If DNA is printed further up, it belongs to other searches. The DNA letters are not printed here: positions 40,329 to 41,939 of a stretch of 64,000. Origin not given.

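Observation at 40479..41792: Cytidylate kinase fused in frame to a PlsC-type lysophosphatidic acid acyltransferase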

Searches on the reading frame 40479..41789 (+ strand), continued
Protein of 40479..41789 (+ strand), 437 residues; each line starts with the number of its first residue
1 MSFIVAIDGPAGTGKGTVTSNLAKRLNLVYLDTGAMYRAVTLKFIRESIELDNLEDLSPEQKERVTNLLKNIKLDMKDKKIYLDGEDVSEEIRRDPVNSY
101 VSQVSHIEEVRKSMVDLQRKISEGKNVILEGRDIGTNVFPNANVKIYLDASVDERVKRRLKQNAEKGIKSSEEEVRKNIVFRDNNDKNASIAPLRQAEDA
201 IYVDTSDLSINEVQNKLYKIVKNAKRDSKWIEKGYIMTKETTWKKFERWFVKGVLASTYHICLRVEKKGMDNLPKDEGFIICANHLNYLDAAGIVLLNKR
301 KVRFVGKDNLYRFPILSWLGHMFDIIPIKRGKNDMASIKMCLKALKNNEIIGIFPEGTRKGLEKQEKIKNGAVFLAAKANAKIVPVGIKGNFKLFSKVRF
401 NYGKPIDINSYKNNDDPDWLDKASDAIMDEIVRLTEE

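Call 10: list_cluster_members(proteins=[P0001, P0003, P0006, P0022, P0044, P0048, P0096, P0101, P0120, P0028])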
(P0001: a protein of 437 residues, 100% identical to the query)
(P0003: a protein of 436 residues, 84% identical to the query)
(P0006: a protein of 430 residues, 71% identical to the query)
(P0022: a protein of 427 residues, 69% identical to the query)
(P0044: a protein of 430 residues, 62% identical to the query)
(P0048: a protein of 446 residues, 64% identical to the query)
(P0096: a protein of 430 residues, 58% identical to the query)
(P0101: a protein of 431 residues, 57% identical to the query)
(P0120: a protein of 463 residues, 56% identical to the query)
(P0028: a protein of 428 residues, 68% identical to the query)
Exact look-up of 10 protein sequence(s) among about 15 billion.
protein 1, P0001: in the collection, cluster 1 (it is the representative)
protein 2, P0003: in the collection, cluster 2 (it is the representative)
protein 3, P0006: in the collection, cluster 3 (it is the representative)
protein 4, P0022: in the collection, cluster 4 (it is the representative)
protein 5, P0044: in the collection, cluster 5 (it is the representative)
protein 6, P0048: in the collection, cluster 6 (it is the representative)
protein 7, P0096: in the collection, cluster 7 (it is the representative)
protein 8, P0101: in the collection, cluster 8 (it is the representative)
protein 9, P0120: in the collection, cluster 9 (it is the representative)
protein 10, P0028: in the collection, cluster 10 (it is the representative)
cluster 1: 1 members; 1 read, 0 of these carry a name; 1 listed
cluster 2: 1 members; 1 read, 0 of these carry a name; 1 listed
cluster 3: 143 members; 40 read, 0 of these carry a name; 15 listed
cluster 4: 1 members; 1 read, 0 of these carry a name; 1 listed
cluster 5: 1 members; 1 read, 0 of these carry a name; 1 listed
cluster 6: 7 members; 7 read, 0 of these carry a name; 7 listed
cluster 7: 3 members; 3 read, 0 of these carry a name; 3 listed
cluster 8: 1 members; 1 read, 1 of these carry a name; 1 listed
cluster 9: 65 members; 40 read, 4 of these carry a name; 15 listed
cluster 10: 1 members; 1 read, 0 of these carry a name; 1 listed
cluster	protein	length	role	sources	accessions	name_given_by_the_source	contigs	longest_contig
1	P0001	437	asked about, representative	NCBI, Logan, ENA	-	-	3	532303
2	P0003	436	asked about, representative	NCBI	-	-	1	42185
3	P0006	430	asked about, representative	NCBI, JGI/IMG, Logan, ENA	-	-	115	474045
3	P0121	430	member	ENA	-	-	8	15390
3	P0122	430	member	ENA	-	-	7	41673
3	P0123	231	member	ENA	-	-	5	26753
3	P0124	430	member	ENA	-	-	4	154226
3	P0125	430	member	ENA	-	-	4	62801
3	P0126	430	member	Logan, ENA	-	-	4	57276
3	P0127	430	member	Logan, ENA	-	-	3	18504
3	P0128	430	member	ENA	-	-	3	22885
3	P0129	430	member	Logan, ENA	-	-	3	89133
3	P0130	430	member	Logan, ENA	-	-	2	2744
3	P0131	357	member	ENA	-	-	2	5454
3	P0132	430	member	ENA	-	-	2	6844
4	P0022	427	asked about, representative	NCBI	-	-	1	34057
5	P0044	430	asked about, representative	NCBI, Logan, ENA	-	-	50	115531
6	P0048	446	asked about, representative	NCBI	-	-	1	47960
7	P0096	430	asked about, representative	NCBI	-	-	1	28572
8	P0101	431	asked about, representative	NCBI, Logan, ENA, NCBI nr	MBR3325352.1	MAG: (d)CMP kinase [Clostridia bacterium] | (d)CMP kinase [Clostridia bacterium]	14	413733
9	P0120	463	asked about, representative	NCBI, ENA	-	-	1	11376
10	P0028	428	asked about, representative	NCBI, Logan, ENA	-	-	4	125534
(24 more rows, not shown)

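Call 12: find_encoding_contigs(protein=P0001, flank=3000, max_places=3)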
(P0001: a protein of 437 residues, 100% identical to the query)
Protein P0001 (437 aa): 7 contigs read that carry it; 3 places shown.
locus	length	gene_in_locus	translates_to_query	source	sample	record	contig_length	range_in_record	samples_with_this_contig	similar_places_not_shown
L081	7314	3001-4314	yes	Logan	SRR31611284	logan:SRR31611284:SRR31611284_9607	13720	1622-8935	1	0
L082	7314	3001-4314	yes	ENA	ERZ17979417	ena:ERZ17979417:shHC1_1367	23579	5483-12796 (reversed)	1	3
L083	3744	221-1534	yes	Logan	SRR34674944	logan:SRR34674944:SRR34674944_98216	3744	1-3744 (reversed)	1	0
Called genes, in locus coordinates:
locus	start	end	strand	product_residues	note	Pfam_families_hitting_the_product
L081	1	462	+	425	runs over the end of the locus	PF00535:Glycos_transf_2, PF13641:Glyco_tranf_2_3, PF13632:Glyco_trans_2_3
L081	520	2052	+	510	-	PF13231:PMT_2 (weak)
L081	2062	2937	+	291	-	PF00005:ABC_tran (weak)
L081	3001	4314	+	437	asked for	PF02224:Cytidylate_kin, PF13189:Cytidylate_kin2, PF13207:AAA_17 (weak), PF13238:AAA_18 (weak), PF01553:Acyltransferase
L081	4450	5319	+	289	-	PF00575:S1, PF23459:S1_RRP5 (faint), PF00575:S1, PF21710:Spt6_S1 (weak)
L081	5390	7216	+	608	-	PF00009:GTP_EFTU, PF01926:MMR_HSR1 (weak), PF22042:EF-G_D2, PF03144:GTP_EFTU_D2, PF00679:EFG_C, PF21018:BipA_C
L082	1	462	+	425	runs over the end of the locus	PF00535:Glycos_transf_2, PF13641:Glyco_tranf_2_3, PF13632:Glyco_trans_2_3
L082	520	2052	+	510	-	PF13231:PMT_2 (weak)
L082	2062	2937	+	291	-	PF00005:ABC_tran (weak)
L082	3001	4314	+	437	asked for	PF02224:Cytidylate_kin, PF13189:Cytidylate_kin2, PF13207:AAA_17 (weak), PF13238:AAA_18 (weak), PF01553:Acyltransferase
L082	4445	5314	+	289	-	PF00575:S1, PF13509:S1_2 (faint), PF23459:S1_RRP5 (faint), PF00575:S1, PF21710:Spt6_S1 (weak)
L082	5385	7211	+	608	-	PF00009:GTP_EFTU, PF01926:MMR_HSR1 (weak), PF22042:EF-G_D2, PF03144:GTP_EFTU_D2, PF00679:EFG_C, PF21018:BipA_C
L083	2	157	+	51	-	?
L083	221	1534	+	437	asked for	PF02224:Cytidylate_kin, PF13189:Cytidylate_kin2, PF13207:AAA_17 (weak), PF13238:AAA_18 (weak), PF01553:Acyltransferase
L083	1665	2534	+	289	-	PF00575:S1, PF13509:S1_2 (faint), PF23459:S1_RRP5 (faint), PF00575:S1, PF21710:Spt6_S1 (weak)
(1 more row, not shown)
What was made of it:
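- The identical 437-aa protein comes from 7 contigs in independent samples and assemblers (call 12).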

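Call 22: search_solved_structures(query=window:40479-41789:+, max_evalue=0.001)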
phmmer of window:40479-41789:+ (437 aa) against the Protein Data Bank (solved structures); distinct sequences matched with E-value up to 0.001: 12.
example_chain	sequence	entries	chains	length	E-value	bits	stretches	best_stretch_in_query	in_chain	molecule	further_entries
1q3t_A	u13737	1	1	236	1.1e-46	163.1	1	4-217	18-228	Cytidylate kinase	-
3r20_A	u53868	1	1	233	8.8e-46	160.2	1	2-217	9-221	Cytidylate kinase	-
2h92_A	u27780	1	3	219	3.2e-45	158.3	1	4-223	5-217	Cytidylate kinase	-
37fc_A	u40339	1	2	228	8.8e-45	156.9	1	4-221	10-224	Cytidylate kinase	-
3r8c_A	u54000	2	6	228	3.6e-43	151.6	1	2-223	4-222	Cytidylate kinase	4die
4e22_A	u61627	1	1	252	7.2e-40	140.7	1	4-215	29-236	Cytidylate kinase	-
2fem_A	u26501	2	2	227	9.3e-38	133.8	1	4-219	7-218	Cytidylate kinase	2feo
1kdo_A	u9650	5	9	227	9.3e-38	133.8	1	4-219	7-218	CYTIDYLATE KINASE | PROTEIN (CYTIDINE MONOPHOSPHATE KINASE)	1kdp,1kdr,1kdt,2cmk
1cke_A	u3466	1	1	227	8.7e-37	130.6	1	4-219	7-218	PROTEIN (CYTIDINE MONOPHOSPHATE KINASE)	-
7l4a_A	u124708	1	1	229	6.1e-32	114.6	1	3-223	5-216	Cytidylate kinase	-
3akc_A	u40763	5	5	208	1.1e-20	77.5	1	3-213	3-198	Cytidylate kinase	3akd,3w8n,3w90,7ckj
5kym_A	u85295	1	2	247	2.9e-14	56.4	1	265-402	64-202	1-acyl-sn-glycerol-3-phosphate acyltransferase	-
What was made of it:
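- Both halves match solved structures by sequence: Cmk 1q3t 1e-46, PlsC 5kym 3e-14 (call 22).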

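Call 23: predict_structure(alignment_id=A1)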
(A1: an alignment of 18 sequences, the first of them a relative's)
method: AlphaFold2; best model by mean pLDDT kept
length: 437 residues; sequences in the alignment: 18
mean_pLDDT: 83.6   pTM: 0.73
mean pLDDT of the five models: 83.6, 82.7, 82.0, 82.0, 78.8
residues with pLDDT >= 90: 103; 70-90: 299; 50-70: 22; < 50: 13
segments of 3 or more residues with pLDDT < 50: 356-368
pLDDT, mean of each block of 10 residues (from residue 1): 88 86 92 89 86 70 81 84 91 84 79 85 90 80 90 88 81 87 78 77 88 92 90 84 92 90 88 88 73 83 84 86 84 75 90 60 49 85 89 83 91 76 85 86
secondary structure, 60 per line:
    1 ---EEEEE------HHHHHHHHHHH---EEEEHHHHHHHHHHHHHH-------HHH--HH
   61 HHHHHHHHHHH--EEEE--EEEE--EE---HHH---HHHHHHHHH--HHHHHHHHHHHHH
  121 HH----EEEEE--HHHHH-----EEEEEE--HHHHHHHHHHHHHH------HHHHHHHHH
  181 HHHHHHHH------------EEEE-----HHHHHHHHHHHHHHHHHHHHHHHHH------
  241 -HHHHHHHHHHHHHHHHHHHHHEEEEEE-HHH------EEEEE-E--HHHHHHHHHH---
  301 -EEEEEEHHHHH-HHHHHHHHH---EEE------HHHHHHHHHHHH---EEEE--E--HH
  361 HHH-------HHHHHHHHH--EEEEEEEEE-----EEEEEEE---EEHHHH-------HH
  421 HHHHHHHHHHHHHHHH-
elements in order: E4-8 H15-25 E29-32 H33-46 H59-71 E74-77 E80-83 H97-105 H108-122 E127-131 H134-138 E144-149 H152-165 H172-188 E201-204 H210-234 H242-262 E263-268 E279-283 H288-297 E302-307 H308-312 H314-322 E326-328 H335-346 E350-353 H359-363 H371-379 E382-390 E396-402 H408-411 H419-436
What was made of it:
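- The AF2 model has mean pLDDT 83.6 (call 23).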

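Call 24: search_protein_representatives(protein=window:40479-41789:+)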
Query: 437 residues. Proteins with E-value up to 0.001 (for the whole library): 39324; up to 1e-10: 15453; up to 1e-30: 2578. The best 150 are listed.
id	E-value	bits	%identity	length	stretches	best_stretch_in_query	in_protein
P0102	2.7e-159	547.3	62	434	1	1-435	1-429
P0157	2.6e-141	488.1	54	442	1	1-436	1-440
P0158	6.5e-103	361.6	47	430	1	1-435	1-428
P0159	7.6e-86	305.4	48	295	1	114-407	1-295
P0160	1.7e-71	258.1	36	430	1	2-414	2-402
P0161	2.3e-70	254.4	40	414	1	4-400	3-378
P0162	3.5e-70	253.8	36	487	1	5-398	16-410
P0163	5.4e-69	249.9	46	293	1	149-437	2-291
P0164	1.9e-68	248.1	39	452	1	4-434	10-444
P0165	1.9e-68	248.0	36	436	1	3-433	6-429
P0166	2.3e-68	247.8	38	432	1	5-432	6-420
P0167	7.1e-68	246.2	38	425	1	5-430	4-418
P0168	3.1e-66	240.8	38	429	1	4-418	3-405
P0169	1.2e-65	238.9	38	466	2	4-223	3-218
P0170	4.9e-65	236.8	38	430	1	2-430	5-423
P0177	6.4e-62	226.6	39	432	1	4-434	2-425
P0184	6.7e-61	223.2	35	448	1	4-435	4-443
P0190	6.4e-59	216.7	35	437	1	4-437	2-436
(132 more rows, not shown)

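Call 28: fold_search(model_id=the predicted structure, library=pdb)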
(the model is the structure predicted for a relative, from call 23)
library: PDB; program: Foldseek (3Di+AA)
matches with E <= 10: 1157; with E <= 0.001: 89
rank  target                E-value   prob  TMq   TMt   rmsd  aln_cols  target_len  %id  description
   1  3r20                  1.2e-18  1.00  0.44  0.83   2.8       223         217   41  Crystal structure of cytidylate kinase from Mycobacterium smegmatis (released 2011-04-13)
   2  2h92_A                2.0e-18  1.00  0.42  0.80   3.3       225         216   37  Crystal Structure of Staphylococcus aureus Cytidine Monophosphate Kinase in complex with cytidine-5'-monophosphate (released 2006-08-08)
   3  2feo                  2.6e-18  1.00  0.43  0.80   3.0       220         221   37  Mutant R188M of The Cytidine Monophosphate Kinase from E. coli complexed with dCMP (released 2006-01-10)
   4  2cmk                  7.8e-18  1.00  0.44  0.83   2.7       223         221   36  CYTIDINE MONOPHOSPHATE KINASE IN COMPLEX WITH CYTIDINE-DI-PHOSPHATE (released 1999-09-20)
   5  4die_C                1.0e-17  1.00  0.43  0.83   2.8       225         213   40  Crystal structure of a cytidylate kinase CmK from Mycobacterium abscessus bound to cytidine-5'-monophosphate (released 2012-02-08)
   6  1kdo_A                2.1e-17  1.00  0.42  0.78   3.2       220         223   36  CYTIDINE MONOPHOSPHATE KINASE FROM E. COLI IN COMPLEX WITH CYTIDINE MONOPHOSPHATE (released 2002-01-22)
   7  4e22                  3.5e-17  1.00  0.42  0.82   2.9       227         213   32  Structure of cytidine monophosphate kinase from Yersinia pseudotuberculosis (released 2012-12-19)
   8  4die_B                7.6e-17  1.00  0.40  0.81   3.3       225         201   38  Crystal structure of a cytidylate kinase CmK from Mycobacterium abscessus bound to cytidine-5'-monophosphate (released 2012-02-08)
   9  4die_D                8.0e-17  1.00  0.40  0.83   2.9       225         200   37  Crystal structure of a cytidylate kinase CmK from Mycobacterium abscessus bound to cytidine-5'-monophosphate (released 2012-02-08)
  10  1cke                  1.1e-16  1.00  0.41  0.81   3.7       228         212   32  CMP KINASE FROM ESCHERICHIA COLI FREE ENZYME STRUCTURE (released 1999-09-20)
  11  3r8c_B                1.3e-16  1.00  0.41  0.82   3.0       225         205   39  Crystal structure of cytidylate kinase (Cmk) from Mycobacterium abscessus (released 2011-03-30)
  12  1q3t                  2.0e-16  1.00  0.45  0.84   2.7       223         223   38  Solution structure and function of an essential CMP kinase of Streptococcus pneumoniae (released 2004-08-03)
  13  2fem                  4.0e-16  1.00  0.42  0.81   3.6       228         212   32  Mutant R188M of the Cytidine Monophosphate Kinase From E. Coli (released 2006-01-10)
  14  4die_A                4.2e-16  1.00  0.41  0.83   2.8       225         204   39  Crystal structure of a cytidylate kinase CmK from Mycobacterium abscessus bound to cytidine-5'-monophosphate (released 2012-02-08)
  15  7l4a                  3.9e-15  1.00  0.42  0.77   3.9       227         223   28  Crystal Structure of Cytidylate kinase from Encephalitozoon cuniculi GB-M1 in complex with two CDP molecules (released 2020-12-30)
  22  5kym_A                8.2e-08  1.00  0.36  0.61   6.2       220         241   20  Crystal Structure of the 1-acyl-sn-glycerophosphate (LPA) acyltransferase, PlsC, from Thermotoga maritima (released 2017-07-26)
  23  5kym_B                1.4e-07  1.00  0.35  0.61   6.2       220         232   19  Crystal Structure of the 1-acyl-sn-glycerophosphate (LPA) acyltransferase, PlsC, from Thermotoga maritima (released 2017-07-26)
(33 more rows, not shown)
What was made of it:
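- On Cytidylate kinase, type 1 (TIGR00017 / PF02224): Foldseek against the PDB: 3r20, 2h92, 2cmk and 1q3t, E 1e-16 to 1e-18, TM-score (target-normalised) 0.80-0.84 (call 28).
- On PlsC / LPLAT acyltransferase (PF01553; TIGR00530): Foldseek 5kym_A: E 8e-8, probability 1.0, TM-score (target-normalised) 0.61 (call 28).
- They also match by fold: 3r20 TM-score (target-normalised) 0.83, 5kym 0.61 (call 28).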

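Call 47: find_encoding_contigs(protein=P0003, flank=6000, max_places=2)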
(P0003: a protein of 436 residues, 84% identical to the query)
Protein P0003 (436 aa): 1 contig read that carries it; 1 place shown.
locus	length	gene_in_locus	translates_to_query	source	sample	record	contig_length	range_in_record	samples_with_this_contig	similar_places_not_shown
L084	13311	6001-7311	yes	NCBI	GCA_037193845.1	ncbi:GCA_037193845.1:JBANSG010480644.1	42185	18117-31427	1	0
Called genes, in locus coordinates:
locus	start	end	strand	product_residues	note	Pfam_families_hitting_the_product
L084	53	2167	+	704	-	PF01138:RNase_PH, PF03725:RNase_PH_C, PF03726:PNPase, PF01138:RNase_PH, PF00013:KH_1, PF00575:S1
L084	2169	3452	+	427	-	PF00535:Glycos_transf_2, PF13641:Glyco_tranf_2_3, PF13632:Glyco_trans_2_3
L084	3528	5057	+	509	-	-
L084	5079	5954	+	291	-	PF00005:ABC_tran (weak), PF03780:Asp23 (faint)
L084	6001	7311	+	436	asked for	PF02224:Cytidylate_kin, PF13189:Cytidylate_kin2, PF13207:AAA_17 (faint), PF13238:AAA_18 (weak), PF01553:Acyltransferase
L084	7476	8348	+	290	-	PF00575:S1, PF23459:S1_RRP5 (faint), PF00575:S1, PF21710:Spt6_S1 (weak)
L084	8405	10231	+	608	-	PF00009:GTP_EFTU, PF01926:MMR_HSR1 (weak), PF22042:EF-G_D2, PF03144:GTP_EFTU_D2, PF00679:EFG_C, PF21018:BipA_C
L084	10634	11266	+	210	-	PF01596:Methyltransf_3, PF01135:PCMT, PF13578:Methyltransf_24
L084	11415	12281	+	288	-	PF12733:Cadherin-like (faint)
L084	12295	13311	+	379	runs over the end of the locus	PF00365:PFK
